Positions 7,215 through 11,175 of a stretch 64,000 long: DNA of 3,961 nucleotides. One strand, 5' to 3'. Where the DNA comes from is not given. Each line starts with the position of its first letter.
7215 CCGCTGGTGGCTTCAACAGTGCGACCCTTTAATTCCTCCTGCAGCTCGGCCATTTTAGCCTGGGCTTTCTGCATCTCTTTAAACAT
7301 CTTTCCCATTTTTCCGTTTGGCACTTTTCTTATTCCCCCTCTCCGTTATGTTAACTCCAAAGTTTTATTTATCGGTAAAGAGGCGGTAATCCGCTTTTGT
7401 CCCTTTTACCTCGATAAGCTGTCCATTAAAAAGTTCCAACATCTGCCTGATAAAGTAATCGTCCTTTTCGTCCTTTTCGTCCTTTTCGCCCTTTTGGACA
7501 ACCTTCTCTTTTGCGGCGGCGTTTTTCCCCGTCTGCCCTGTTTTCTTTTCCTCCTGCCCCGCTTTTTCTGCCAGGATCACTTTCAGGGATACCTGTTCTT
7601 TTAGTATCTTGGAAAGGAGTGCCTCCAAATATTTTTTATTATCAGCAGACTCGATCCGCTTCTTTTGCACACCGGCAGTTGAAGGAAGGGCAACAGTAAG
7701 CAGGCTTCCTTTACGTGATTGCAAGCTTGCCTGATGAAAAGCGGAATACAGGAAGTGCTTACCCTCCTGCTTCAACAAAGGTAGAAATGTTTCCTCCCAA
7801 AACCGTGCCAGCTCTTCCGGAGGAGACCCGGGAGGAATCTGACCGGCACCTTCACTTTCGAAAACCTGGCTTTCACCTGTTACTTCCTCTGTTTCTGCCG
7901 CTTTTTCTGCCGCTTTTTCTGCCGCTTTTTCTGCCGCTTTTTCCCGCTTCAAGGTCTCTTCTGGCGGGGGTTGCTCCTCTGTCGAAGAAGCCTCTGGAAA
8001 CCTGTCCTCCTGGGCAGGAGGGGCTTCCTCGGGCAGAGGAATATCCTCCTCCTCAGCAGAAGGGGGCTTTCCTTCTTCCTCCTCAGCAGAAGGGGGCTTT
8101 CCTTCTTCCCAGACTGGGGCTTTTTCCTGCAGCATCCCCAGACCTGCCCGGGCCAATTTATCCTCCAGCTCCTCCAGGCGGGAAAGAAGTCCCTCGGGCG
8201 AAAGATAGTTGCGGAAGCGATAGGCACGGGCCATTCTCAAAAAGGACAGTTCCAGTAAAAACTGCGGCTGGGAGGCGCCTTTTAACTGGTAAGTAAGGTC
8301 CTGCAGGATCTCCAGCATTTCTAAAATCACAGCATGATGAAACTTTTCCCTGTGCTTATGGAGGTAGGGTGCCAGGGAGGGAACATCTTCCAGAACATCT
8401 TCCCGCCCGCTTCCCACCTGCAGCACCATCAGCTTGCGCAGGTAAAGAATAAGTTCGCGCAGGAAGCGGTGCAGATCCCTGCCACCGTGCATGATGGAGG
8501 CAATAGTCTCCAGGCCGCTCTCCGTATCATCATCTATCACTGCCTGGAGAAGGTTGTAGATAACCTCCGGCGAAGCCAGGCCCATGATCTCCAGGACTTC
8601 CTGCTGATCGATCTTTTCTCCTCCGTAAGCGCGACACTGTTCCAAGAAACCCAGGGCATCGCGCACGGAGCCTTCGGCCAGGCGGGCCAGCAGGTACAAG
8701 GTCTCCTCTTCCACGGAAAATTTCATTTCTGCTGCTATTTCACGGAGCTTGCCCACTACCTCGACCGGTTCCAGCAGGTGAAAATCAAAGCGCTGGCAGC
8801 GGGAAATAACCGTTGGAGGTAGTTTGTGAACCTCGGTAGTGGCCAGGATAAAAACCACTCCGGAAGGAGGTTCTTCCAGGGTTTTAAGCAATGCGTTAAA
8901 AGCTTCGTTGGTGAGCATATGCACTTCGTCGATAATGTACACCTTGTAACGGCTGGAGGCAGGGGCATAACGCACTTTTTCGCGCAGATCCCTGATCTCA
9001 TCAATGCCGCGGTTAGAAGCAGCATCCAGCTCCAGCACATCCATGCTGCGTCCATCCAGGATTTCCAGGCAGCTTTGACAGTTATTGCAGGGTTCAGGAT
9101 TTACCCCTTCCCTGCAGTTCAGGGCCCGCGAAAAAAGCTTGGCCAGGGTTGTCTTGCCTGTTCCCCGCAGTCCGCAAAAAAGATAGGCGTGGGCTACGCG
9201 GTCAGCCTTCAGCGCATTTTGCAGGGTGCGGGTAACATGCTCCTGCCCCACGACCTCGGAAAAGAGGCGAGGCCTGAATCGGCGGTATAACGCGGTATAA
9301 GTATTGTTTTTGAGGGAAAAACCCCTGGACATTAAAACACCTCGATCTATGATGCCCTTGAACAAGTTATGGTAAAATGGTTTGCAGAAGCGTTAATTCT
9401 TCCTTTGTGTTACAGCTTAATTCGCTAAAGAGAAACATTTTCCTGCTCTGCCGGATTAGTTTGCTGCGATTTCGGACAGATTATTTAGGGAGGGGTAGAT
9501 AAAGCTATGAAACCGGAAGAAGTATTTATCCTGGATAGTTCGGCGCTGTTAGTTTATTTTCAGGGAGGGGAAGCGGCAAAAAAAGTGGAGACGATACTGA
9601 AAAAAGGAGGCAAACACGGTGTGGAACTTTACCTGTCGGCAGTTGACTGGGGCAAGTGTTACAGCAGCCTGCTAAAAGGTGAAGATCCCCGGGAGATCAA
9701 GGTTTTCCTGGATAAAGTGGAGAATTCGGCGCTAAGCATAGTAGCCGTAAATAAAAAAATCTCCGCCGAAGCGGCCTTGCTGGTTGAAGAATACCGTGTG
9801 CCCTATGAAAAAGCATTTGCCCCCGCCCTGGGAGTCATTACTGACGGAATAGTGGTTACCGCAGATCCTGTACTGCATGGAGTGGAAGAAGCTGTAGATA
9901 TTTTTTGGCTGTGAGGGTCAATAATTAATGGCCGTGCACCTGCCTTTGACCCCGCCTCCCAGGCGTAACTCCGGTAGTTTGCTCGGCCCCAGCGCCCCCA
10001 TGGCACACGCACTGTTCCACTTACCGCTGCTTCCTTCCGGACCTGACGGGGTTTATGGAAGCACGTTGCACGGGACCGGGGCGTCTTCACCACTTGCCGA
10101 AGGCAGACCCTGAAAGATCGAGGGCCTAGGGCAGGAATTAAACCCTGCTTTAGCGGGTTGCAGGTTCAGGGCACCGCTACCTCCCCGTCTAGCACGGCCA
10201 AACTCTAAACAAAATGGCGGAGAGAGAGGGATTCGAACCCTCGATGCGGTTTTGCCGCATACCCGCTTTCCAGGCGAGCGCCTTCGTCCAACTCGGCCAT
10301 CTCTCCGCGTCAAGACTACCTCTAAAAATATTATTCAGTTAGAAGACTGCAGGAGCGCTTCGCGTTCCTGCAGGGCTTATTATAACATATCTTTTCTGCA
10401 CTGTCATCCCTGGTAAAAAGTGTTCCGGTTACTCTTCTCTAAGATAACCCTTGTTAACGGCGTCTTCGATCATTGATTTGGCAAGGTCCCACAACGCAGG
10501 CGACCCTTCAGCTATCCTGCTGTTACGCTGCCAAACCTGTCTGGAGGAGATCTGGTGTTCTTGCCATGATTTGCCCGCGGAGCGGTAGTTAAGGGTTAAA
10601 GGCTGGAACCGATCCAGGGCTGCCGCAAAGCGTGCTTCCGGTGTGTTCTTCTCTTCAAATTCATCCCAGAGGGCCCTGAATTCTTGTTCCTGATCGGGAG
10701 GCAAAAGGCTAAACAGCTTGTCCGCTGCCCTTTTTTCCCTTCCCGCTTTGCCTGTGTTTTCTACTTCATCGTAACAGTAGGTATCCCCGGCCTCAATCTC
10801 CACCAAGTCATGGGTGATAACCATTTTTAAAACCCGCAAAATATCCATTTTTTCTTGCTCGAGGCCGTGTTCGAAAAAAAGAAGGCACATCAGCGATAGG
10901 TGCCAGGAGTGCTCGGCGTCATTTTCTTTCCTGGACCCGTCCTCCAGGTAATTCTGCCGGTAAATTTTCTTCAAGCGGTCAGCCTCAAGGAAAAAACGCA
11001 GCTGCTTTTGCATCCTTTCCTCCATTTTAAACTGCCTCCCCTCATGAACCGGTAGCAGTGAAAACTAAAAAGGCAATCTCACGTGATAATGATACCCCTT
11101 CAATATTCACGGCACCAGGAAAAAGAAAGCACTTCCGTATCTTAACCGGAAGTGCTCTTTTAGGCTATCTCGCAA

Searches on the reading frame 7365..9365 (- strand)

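Call 67: search_protein_families(library=pfam, proteins=[window:7365-9365:-], max_evalue=0.00001)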
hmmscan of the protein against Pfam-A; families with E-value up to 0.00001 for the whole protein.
window:7365-9365:- (666 aa): 6 families
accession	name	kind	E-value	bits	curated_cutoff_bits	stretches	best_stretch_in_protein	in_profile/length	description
PF13177.12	DNA_pol3_delta2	-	5.6e-46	156.9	27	1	40-196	1-158/161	DNA polymerase III, delta subunit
PF00004.35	AAA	-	6.8e-13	49.6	21.2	1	62-196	2-126/131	ATPase family associated with various cellular activities (AAA)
PF12169.13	DNA_pol3_gamma3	-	7.2e-12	45.7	24.4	1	253-382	2-131/143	DNA polymerase III subunits gamma and tau domain III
PF22608.2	DNAX_ATPase_lid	-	3.8e-10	39.8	27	1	203-249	2-48/49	DNA polymerase III clamp loader subunit, ATPase lid domain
PF13401.12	AAA_22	-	8.7e-08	33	27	1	60-177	7-123/130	AAA domain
PF13191.12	AAA_16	-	8.4e-06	26.8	32.6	0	37-167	1-160/167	AAA ATPase domain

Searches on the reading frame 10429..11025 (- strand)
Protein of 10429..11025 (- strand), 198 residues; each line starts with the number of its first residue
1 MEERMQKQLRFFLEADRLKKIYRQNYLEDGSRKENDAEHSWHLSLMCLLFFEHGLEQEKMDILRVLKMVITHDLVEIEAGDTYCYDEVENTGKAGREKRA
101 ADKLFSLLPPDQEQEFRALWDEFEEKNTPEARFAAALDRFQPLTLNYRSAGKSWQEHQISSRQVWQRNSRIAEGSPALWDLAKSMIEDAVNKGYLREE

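Call 73: search_protein_families(library=pfam, proteins=[window:10429-11025:-], max_evalue=0.00001)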
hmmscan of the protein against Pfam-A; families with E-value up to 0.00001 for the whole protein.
window:10429-11025:- (198 aa): 2 families
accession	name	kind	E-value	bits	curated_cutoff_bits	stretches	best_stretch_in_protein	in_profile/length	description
PF13023.12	HD_3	-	6.9e-53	179.4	22.5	1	15-179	1-165/165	HD domain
PF12917.13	YfbR-like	-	1.8e-10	41.2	25.9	1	11-140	2-135/182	5'-deoxynucleotidase YfbR-like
